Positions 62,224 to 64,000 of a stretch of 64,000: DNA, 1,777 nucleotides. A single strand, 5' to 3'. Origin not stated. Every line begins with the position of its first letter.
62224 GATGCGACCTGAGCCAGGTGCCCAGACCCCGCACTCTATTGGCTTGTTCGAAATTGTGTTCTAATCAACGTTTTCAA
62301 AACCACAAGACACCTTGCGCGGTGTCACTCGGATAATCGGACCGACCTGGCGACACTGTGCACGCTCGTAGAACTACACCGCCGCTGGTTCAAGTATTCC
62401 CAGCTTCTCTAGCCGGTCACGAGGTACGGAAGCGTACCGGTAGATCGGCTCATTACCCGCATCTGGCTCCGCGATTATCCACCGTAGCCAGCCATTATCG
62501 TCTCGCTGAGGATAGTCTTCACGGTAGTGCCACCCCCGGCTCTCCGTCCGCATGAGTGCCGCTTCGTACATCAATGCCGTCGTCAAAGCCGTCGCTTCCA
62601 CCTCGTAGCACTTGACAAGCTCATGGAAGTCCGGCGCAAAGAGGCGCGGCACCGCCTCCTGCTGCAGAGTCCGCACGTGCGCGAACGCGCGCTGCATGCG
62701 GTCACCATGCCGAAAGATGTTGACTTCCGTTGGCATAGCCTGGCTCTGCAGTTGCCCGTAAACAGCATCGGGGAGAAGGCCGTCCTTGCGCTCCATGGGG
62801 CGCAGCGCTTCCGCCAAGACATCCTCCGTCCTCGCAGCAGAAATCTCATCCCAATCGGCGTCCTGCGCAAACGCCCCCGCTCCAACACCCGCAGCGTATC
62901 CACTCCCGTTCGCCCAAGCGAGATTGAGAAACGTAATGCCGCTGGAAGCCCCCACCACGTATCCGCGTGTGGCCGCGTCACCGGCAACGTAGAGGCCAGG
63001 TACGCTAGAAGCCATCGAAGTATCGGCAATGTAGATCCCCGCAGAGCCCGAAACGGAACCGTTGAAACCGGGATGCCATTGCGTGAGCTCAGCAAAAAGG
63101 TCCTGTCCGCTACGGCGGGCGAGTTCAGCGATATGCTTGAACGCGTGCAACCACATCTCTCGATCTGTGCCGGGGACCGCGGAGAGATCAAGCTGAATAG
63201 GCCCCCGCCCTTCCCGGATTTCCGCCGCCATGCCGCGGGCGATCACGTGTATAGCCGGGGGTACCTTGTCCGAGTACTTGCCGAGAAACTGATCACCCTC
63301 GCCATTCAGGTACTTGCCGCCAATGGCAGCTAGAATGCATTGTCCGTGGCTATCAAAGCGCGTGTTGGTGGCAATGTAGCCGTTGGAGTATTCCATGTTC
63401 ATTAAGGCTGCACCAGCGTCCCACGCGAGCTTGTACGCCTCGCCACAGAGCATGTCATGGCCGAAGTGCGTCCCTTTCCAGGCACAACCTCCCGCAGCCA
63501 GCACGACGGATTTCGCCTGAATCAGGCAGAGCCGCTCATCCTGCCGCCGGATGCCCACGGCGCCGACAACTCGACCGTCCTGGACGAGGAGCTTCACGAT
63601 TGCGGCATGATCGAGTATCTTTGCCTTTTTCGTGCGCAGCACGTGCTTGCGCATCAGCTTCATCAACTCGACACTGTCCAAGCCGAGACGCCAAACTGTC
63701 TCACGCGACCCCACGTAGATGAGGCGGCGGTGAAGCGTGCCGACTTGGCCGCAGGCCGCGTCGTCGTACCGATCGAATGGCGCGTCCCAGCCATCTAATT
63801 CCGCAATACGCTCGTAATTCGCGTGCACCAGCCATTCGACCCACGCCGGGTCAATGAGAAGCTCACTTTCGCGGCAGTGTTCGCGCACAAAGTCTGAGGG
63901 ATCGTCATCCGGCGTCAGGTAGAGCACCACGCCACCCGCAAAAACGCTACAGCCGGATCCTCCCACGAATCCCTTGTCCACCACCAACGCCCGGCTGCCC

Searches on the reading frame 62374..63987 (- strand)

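Call 77: search_protein_families(library=pfam, proteins=[window:62374-63987:-], max_evalue=0.00001)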
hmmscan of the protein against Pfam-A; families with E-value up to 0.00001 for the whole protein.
window:62374-63987:- (537 aa): 2 families
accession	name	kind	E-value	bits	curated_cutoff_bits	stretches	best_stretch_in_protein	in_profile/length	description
PF02910.25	Succ_DH_flav_C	-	3.6e-19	69.4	20.8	1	416-521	6-116/130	Fumarate reductase flavoprotein C-term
PF00890.30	FAD_binding_2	-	1.5e-17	64.4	20.4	1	2-343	27-403/414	FAD binding domain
